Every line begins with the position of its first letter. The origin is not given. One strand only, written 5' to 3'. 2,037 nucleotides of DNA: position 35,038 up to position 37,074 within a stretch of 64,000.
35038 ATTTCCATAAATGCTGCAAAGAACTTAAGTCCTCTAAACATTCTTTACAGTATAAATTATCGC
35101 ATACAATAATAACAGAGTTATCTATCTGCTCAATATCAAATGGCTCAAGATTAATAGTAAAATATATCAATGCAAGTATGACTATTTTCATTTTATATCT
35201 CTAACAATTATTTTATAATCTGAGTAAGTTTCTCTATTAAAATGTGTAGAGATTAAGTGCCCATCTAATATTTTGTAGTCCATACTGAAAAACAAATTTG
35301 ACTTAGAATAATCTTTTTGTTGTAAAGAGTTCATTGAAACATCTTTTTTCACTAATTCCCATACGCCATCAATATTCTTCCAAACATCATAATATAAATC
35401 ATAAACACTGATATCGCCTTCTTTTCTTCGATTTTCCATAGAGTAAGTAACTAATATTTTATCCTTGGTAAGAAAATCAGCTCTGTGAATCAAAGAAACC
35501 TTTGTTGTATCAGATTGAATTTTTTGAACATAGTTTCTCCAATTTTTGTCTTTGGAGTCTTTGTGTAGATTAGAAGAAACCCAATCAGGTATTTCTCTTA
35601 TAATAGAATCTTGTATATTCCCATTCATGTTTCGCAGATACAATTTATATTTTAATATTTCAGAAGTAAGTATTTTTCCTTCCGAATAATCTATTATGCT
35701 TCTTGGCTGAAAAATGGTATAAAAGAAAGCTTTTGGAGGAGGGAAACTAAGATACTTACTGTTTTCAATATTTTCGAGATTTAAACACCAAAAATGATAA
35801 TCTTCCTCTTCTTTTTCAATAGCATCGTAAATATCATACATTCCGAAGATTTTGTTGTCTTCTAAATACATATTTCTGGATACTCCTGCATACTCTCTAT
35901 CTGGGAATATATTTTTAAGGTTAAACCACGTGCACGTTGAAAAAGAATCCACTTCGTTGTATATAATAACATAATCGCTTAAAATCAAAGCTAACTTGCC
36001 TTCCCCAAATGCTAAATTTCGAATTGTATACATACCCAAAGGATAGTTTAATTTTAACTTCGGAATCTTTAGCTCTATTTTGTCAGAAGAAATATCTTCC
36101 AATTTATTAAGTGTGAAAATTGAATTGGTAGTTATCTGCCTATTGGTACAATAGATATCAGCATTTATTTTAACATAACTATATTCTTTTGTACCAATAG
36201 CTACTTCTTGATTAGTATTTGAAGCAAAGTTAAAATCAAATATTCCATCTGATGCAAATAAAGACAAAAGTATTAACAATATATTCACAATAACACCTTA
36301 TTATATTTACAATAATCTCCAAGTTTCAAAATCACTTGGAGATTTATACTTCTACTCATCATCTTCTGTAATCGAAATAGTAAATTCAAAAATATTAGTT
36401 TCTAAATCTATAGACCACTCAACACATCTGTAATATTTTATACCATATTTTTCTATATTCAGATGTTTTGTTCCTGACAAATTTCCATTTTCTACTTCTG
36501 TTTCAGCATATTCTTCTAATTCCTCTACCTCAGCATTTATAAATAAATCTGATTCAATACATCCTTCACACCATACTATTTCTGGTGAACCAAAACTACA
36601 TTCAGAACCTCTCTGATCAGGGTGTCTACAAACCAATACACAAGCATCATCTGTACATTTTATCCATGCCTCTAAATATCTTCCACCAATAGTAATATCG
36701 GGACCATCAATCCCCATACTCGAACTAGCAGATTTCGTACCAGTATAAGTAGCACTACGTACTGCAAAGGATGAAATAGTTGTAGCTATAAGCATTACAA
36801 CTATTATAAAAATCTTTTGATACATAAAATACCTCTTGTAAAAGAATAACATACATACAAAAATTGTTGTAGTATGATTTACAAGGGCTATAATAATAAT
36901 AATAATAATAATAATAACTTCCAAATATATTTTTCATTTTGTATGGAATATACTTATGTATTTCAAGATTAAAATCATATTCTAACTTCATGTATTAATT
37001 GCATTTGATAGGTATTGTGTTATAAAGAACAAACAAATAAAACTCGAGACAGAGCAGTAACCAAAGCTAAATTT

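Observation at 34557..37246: AT-rich three-gene cassette bracketed by direct repeats that duplicate the gatD 3' end and its terminator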

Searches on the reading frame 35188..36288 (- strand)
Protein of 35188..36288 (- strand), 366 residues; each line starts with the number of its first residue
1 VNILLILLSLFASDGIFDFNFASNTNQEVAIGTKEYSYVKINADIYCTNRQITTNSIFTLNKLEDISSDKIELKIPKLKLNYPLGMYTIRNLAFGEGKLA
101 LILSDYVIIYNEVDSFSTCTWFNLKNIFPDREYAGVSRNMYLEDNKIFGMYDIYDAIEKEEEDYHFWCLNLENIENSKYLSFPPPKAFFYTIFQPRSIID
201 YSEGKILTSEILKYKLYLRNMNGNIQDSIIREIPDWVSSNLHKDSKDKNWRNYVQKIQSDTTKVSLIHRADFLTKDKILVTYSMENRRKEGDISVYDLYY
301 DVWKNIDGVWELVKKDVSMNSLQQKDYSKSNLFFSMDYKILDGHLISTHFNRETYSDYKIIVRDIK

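Call 6: search_protein_families(library=pfam, proteins=[window:35188-36288:-], max_evalue=0.1)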
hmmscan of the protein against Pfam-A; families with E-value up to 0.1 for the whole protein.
window:35188-36288:- (366 aa): 0 families

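Call 22: find_homologous_proteins(query=window:35188-36288:-)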
Query window:35188-36288:- (366 aa): 6 proteins with E <= 0.001 among 1942 candidates.
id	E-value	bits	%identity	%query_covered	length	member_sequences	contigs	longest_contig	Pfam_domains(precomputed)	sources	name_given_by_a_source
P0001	1.7e-241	818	100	100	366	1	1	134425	-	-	-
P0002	1.2e-117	411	52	99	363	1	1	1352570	-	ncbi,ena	-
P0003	3.9e-86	307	41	99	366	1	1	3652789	-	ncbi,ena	-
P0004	3.9e-86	307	43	91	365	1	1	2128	-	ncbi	-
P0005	2.6e-84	301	40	99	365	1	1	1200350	-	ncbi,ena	-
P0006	2.0e-81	292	41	99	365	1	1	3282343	-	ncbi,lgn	-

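Call 23: search_protein_families(library=ncbifam, proteins=[window:35188-36288:-], max_evalue=1)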
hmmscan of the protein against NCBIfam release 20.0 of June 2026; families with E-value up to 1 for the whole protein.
window:35188-36288:- (366 aa): 0 families

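Call 24: search_protein_families(library=padloc, proteins=[window:35188-36288:-], max_evalue=1)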
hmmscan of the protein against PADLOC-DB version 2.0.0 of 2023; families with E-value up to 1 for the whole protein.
window:35188-36288:- (366 aa): 0 families

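Call 25: find_encoding_contigs(protein=P0002, flank=8000, max_places=3)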
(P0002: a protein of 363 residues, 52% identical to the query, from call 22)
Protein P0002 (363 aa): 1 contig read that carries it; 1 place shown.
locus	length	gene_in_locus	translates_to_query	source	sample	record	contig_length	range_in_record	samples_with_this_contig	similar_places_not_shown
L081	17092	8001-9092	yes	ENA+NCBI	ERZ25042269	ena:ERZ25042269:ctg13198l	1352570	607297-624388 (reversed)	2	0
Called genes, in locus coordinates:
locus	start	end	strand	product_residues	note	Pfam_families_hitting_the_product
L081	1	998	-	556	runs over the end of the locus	PF00364:Biotin_lipoyl, PF25917:BSH_RND (faint), PF25919:BSH_CusB (faint), PF25973:BSH_CzcB (faint), PF25997:BSH_YhbJ (weak), PF00364:Biotin_lipoyl, PF02817:E3_binding, PF00198:2-oxoacid_dh, +2 more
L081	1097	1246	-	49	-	-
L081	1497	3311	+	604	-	PF02335:Cytochrom_C552 (faint), PF14522:Cytochrome_C7 (faint), PF22113:Mtrc-MtrF_II-IV_dom (faint)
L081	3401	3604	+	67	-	-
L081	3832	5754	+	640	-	PF02934:GatB_N, PF02637:GatB_Yqey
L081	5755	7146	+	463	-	PF18195:GatD_N, PF00710:Asparaginase, PF17763:Asparaginase_C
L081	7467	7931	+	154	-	-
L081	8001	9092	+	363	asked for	-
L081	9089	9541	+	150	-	-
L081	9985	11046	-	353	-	PF02661:Fic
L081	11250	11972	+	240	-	-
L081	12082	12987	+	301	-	PF19147:DUF5829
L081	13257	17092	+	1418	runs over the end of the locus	PF17201:Cache_3-Cache_2, PF17202:sCache_3_3, PF08269:dCache_2, PF17200:sCache_2, PF00672:HAMP, PF18947:HAMP_2, PF18575:HAMP_N3, PF18947:HAMP_2, +3 more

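Call 26: find_encoding_contigs(protein=P0003, flank=8000, max_places=3)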
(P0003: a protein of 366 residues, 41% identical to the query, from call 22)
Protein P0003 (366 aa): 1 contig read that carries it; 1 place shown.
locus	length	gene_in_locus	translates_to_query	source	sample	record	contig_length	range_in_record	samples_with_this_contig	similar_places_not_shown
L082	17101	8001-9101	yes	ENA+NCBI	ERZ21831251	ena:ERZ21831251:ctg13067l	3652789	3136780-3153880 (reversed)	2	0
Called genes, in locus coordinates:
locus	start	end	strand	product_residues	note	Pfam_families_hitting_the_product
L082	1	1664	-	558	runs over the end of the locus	PF00364:Biotin_lipoyl, PF25917:BSH_RND (faint), PF25919:BSH_CusB (faint), PF25973:BSH_CzcB (faint), PF25997:BSH_YhbJ (weak), PF00364:Biotin_lipoyl, PF02817:E3_binding, PF00198:2-oxoacid_dh, +2 more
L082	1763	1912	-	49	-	-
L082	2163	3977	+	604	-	PF02335:Cytochrom_C552 (faint), PF14522:Cytochrome_C7 (faint), PF22113:Mtrc-MtrF_II-IV_dom (faint)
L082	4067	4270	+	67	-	-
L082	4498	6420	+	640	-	PF02934:GatB_N, PF02637:GatB_Yqey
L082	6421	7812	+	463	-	PF18195:GatD_N, PF00710:Asparaginase, PF17763:Asparaginase_C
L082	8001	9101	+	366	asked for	-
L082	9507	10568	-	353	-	PF02661:Fic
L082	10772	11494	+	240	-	-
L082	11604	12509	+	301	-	PF19147:DUF5829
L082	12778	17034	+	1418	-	PF17201:Cache_3-Cache_2, PF17202:sCache_3_3, PF08269:dCache_2, PF17200:sCache_2, PF00672:HAMP, PF18947:HAMP_2, PF18575:HAMP_N3, PF18947:HAMP_2, +3 more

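Call 27: find_encoding_contigs(protein=P0006, flank=8000, max_places=3)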
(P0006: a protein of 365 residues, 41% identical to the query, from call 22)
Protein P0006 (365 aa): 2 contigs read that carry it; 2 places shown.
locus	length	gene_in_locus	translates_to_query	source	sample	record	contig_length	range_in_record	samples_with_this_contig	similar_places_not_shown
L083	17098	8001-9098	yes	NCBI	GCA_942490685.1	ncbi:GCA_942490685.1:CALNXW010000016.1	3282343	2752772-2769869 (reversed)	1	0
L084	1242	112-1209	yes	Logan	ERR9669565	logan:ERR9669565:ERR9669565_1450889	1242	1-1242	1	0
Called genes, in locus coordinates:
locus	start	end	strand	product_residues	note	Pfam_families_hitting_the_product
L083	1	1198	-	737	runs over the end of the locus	PF18884:TSP3_bac (faint), PF00691:OmpA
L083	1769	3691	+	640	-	PF02934:GatB_N, PF02637:GatB_Yqey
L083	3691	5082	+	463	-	PF18195:GatD_N, PF00710:Asparaginase, PF17763:Asparaginase_C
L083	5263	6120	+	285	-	PF24390:PRTase-CE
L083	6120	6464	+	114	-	-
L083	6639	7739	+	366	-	PF00078:RVT_1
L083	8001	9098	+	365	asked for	-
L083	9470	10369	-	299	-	-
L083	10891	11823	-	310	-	PF03601:Cons_hypoth698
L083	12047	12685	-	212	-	PF00484:Pro_CA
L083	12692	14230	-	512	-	PF05362:Lon_C (weak), PF13541:ChlI, PF05496:RuvB_N (faint), PF00493:MCM (faint), PF01078:Mg_chelatase, PF07728:AAA_5, PF13335:Mg_chelatase_C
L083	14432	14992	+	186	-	PF04542:Sigma70_r2, PF08281:Sigma70_r4_2, PF04545:Sigma70_r4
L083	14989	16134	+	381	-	-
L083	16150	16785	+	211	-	-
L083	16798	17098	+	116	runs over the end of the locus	-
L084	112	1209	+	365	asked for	-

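Call 45: search_protein_families(library=padloc, proteins=[L083:5263-6120:+, L083:6120-6464:+, L083:6639-7739:+, L083:9470-10369:-, L081:7467-7931:+, L081:9089-9541:+], max_evalue=0.01)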
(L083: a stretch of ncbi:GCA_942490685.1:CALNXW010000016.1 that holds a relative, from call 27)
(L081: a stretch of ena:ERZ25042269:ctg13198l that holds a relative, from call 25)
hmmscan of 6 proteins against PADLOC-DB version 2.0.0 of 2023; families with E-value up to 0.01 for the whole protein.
L083:5263-6120:+ (285 aa): 5 families
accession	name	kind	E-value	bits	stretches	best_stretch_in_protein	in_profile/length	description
PDLC02932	PRTase_III-A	-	1.4e-83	278.6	1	14-285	2-271/271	-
PDLC02931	PRTase_III-A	-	2.3e-28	97.6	1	43-284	33-267/267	-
PDLC02935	PRTase_III-A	-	4.4e-25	86.6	1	45-271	36-251/290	-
PDLC02934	PRTase_III-A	-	5.2e-17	59.8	1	47-269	34-248/393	-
PDLC02933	PRTase_III-A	-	2.6e-10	38.4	1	98-282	85-254/368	-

L083:6120-6464:+ (114 aa): 1 family
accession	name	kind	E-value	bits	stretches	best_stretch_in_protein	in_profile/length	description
PDLC02975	WH_III-A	-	3.4e-08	31.8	1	7-105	5-100/103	-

L083:6639-7739:+ (366 aa): 67 families (the best 25 are shown)
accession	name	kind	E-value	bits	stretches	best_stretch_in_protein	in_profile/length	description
PDLC02943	RT_III-A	-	4.5e-131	434.5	1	29-347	3-321/322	-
PDLC02946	RT_III-A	-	3.9e-103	343.1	1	27-341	13-327/330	-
PDLC02942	RT_III-A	-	1.6e-97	324.6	1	21-346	15-339/341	-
PDLC02945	RT_III-A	-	1.3e-91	305.3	2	30-181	22-173/362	-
PDLC02944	RT_III-A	-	5.6e-89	297.9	2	23-179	17-173/597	-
PDLC02941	RT_II-A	-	2.7e-84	280.9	1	47-352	12-300/309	-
PDLC02956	RT_XIII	-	7.5e-78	260.6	2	38-180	103-249/469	-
PDLC03739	RT_Ec107-like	-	1.4e-75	252.5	1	72-343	33-306/307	retron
PDLC02960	RT-Protease_XI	-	2e-68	229.6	1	50-354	8-325/506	single gene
PDLC02959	RT-Protease_XI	-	1.1e-67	227.2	1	50-351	10-325/510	single gene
PDLC02962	RT-TIR_XII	-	1.2e-66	223.5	1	48-309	14-286/478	single gene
PDLC02961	RT-TIR_XII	-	1.2e-65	220.3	1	50-307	16-286/475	single gene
PDLC02967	RT-Toprim_I-C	-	9.1e-64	214.1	1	49-360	7-323/549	single gene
PDLC02940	RT_II-A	-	3.3e-63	212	1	47-292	183-429/477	-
PDLC02952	RT_VI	-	3.1e-62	208.4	1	50-331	8-275/279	-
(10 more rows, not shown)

L083:9470-10369:- (299 aa): 0 families

L081:7467-7931:+ (154 aa): 0 families

L081:9089-9541:+ (150 aa): 0 families
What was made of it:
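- On Diversity-generating retroelement (VR/TR repeats at a gene's 3' end): The RT in L083 belongs to a complete type III-A retron (call 45).
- PADLOC E-values for the retron are PRTase 1.4e-83, WH 3.4e-8 and RT 4.5e-131 (calls 25-27, 45).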

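Call 52: predict_structure(alignment_id=A3)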
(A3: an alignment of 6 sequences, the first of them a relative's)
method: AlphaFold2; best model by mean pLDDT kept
length: 366 residues; sequences in the alignment: 6
mean_pLDDT: 58.7   pTM: 0.60
mean pLDDT of the five models: 58.7, 54.5, 51.4, 51.2, 50.1
residues with pLDDT >= 90: 11; 70-90: 101; 50-70: 112; < 50: 142
segments of 3 or more residues with pLDDT < 50: 1-33, 154-161, 185-200, 202-204, 208-213, 232-265, 285-297, 319-337, 351-353, 355-357
pLDDT, mean of each block of 10 residues (from residue 1): 39 37 33 61 78 68 67 81 54 83 85 90 85 62 76 43 70 84 46 40 48 53 62 40 42 42 49 63 49 51 76 64 42 46 58 50 54
secondary structure, 60 per line:
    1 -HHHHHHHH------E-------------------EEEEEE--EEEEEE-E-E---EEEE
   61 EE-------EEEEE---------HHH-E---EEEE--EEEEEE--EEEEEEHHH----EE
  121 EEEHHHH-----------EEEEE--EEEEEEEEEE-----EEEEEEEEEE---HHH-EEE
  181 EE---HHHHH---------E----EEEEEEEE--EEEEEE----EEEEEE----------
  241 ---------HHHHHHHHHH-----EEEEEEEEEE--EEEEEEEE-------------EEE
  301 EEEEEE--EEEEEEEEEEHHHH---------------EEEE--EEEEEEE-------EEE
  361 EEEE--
elements in order: H2-9 E36-41 E44-49 E57-62 E70-74 E92-95 E98-103 E106-111 E119-123 H124-127 E139-143 E146-155 E161-170 E178-182 H186-190 E205-212 E215-220 E225-230 H250-259 E265-274 E277-284 E298-306 E309-318 H319-322 E338-341 E344-350 E358-364

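Call 57: fold_search(model_id=the predicted structure, library=pdb)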
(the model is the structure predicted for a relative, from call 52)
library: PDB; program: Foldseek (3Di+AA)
matches with E <= 10: 894; with E <= 0.001: 178
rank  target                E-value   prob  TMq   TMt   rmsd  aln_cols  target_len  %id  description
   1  9n6v_LH               8.6e-08  1.00  0.29  0.14  22.0       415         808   10  SSU processome maturation and disassembly, State A (released 2025-11-05)
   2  9n6z_LH               3.1e-07  1.00  0.29  0.15  21.7       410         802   10  SSU processome maturation and disassembly, State D (released 2025-11-05)
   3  1p22_A                7.0e-07  1.00  0.45  0.41   7.3       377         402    8  Structure of a beta-TrCP1-Skp1-beta-catenin complex: destruction motif binding and lysine specificity on the SCFbeta-T (released 2003-07-08)
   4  9g33_UH               3.0e-06  1.00  0.34  0.24  10.1       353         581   12  Stalled 90S - Utp23-Krr1-deltaC3 (released 2025-06-18)
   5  3v7d_D                3.4e-06  1.00  0.36  0.31   9.9       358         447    8  Crystal Structure of ScSkp1-ScCdc4-pSic1 peptide complex (released 2012-05-02)
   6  3v7d_B                3.6e-06  1.00  0.36  0.31  10.2       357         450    8  Crystal Structure of ScSkp1-ScCdc4-pSic1 peptide complex (released 2012-05-02)
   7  4raa                  4.0e-06  1.00  0.47  0.49   7.9       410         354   12  Crystal structure of a Putative exported protein (BF0058) from Bacteroides fragilis NCTC 9343 at 2.60 A resolution (released 2014-10-15)
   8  9n73_LI               6.8e-06  1.00  0.37  0.26   8.2       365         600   11  SSU processome maturation and disassembly, State G (released 2025-10-29)
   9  4zlr_B                8.0e-06  1.00  0.43  0.52   7.6       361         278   11  Structure of the Brat-NHL domain bound to consensus RNA motif (released 2015-11-11)
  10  8bd7_S                8.0e-06  1.00  0.36  0.15   9.0       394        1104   12  IFTB1 subcomplex of anterograde Intraflagellar transport trains (Chlamydomonas reinhardtii) (released 2023-01-11)
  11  5wyj_BE               1.4e-05  0.98  0.21  0.11  21.6       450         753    9  Cryo-EM structure of the 90S small subunit pre-ribosome (Dhr1-depleted, Enp1-TAP, state 1) (released 2017-03-29)
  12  7mq8_LH               1.4e-05  0.98  0.19  0.10  20.3       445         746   10  Cryo-EM structure of the human SSU processome, state pre-A1 (released 2021-09-22)
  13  4czy_A                1.8e-05  1.00  0.40  0.44   6.5       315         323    8  Complex of Neurospora crassa PAN2 (WD40-CS1) with PAN3 (pseudokinase and C-term) (released 2014-06-04)
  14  8blw_B                1.9e-05  1.00  0.45  0.29   6.9       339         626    9  Vitamin B12 transporter BtuB1 with lipoprotein BtuG1 from B. theta (released 2023-08-16)
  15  8bbf_A                1.9e-05  1.00  0.37  0.19  11.5       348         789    9  Structure of the IFT-A complex; IFT-A1 module (released 2022-12-07)
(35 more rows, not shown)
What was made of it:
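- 35188..36288 (-): Cassette gene 2: a 366-aa exported protein, predicted to be an all-beta propeller. It is the signature gene of the slot. The model has pLDDT 58.7 and pTM 0.60 and resembles beta-propellers, including exported Bacteroides proteins 4raa and BtuG (calls 52, 57).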

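Call 65: find_encoding_contigs(protein=P0004, flank=3000, max_places=5)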
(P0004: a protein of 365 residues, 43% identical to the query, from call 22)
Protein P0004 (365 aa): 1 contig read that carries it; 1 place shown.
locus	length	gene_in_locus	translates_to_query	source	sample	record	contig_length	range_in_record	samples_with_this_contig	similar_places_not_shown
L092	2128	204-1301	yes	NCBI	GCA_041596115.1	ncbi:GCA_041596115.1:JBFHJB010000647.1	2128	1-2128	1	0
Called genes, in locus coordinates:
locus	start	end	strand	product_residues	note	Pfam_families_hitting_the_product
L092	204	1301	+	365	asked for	-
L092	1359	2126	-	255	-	?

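Call 84: search_protein_families(library=pfam, proteins=[L081:9985-11046:-], max_evalue=0.001)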
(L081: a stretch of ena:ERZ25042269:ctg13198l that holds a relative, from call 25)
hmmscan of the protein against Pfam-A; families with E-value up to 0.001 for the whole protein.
L081:9985-11046:- (353 aa): 1 family
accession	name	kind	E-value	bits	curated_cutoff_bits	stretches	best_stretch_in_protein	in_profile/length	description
PF02661.23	Fic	-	2.1e-12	48.1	24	1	109-216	3-92/93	Fic/DOC family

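Call 87: search_protein_representatives(alignment_id=A3)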
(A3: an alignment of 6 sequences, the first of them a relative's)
Query: 6 sequences, 365 profile positions. Proteins with E-value up to 0.001 (for the whole library): 128; up to 1e-10: 44; up to 1e-30: 15. The best 128 are listed.
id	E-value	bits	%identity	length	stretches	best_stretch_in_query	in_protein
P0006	8.5e-187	637.3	-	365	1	1-365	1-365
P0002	1.7e-173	593.5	-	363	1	3-365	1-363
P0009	1.6e-61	225.1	-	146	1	220-365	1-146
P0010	4.1e-56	207.3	-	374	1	4-360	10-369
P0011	5.6e-51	190.4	-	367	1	6-352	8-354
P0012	1.2e-49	186.1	-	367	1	1-365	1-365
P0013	6.0e-47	177.1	-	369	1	4-364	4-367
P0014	1.7e-46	175.6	-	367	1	1-362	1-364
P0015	2.7e-45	171.7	-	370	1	4-343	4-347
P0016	3.4e-45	171.4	-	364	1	20-363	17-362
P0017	1.5e-44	169.2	-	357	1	35-329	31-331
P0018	6.1e-41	157.4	-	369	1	5-347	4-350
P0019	3.9e-38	148.1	-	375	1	32-365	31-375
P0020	5.7e-37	144.3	-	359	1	4-352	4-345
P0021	5.3e-32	128.0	-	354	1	37-350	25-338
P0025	2.0e-20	89.9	-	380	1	43-341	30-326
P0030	4.3e-16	75.6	-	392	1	96-354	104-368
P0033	7.2e-15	71.6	-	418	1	86-335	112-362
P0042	5.3e-13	65.4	-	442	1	178-317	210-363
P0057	1.5e-09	54.1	-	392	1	34-357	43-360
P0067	1.2e-08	51.1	-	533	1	137-341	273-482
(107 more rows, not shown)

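Call 88: search_protein_families(library=pfam, proteins=[P0010, P0012, P0016, P0019, P0025, P0030, P0033, P0042, P0057, P0067], max_evalue=0.01)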
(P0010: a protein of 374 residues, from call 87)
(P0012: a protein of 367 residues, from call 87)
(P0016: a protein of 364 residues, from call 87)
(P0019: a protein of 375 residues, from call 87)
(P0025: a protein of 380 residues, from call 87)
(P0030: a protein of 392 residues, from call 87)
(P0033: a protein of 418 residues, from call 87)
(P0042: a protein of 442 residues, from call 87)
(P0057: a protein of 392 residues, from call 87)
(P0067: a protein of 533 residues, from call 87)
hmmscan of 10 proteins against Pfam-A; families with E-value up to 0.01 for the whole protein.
P0010 (374 aa): 0 families

P0012 (367 aa): 0 families

P0016 (364 aa): 0 families

P0019 (375 aa): 0 families

P0025 (380 aa): 0 families

P0030 (392 aa): 0 families

P0033 (418 aa): 0 families

P0042 (442 aa): 0 families

P0057 (392 aa): 0 families

P0067 (533 aa): 0 families

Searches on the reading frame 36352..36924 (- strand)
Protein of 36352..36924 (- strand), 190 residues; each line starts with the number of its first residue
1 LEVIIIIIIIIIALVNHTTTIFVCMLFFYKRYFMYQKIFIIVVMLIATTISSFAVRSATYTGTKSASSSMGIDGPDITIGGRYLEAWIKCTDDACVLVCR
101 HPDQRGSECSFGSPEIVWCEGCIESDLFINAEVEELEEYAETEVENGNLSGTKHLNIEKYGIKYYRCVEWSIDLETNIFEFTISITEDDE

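Call 6: search_protein_families(library=pfam, proteins=[window:36352-36924:-], max_evalue=0.1)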
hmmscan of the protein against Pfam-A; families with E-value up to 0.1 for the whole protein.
window:36352-36924:- (190 aa): 1 family
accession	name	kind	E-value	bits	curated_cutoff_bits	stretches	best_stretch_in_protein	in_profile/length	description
PF08996.15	zf-DNA_Pol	-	0.081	13.1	25.7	0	82-121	75-109/186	DNA Polymerase alpha zinc finger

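Call 23: search_protein_families(library=ncbifam, proteins=[window:36352-36924:-], max_evalue=1)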
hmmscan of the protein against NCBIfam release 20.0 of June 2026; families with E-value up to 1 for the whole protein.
window:36352-36924:- (190 aa): 0 families

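Call 24: search_protein_families(library=padloc, proteins=[window:36352-36924:-], max_evalue=1)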
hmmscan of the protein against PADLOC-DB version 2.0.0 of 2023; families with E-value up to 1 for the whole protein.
window:36352-36924:- (190 aa): 0 families
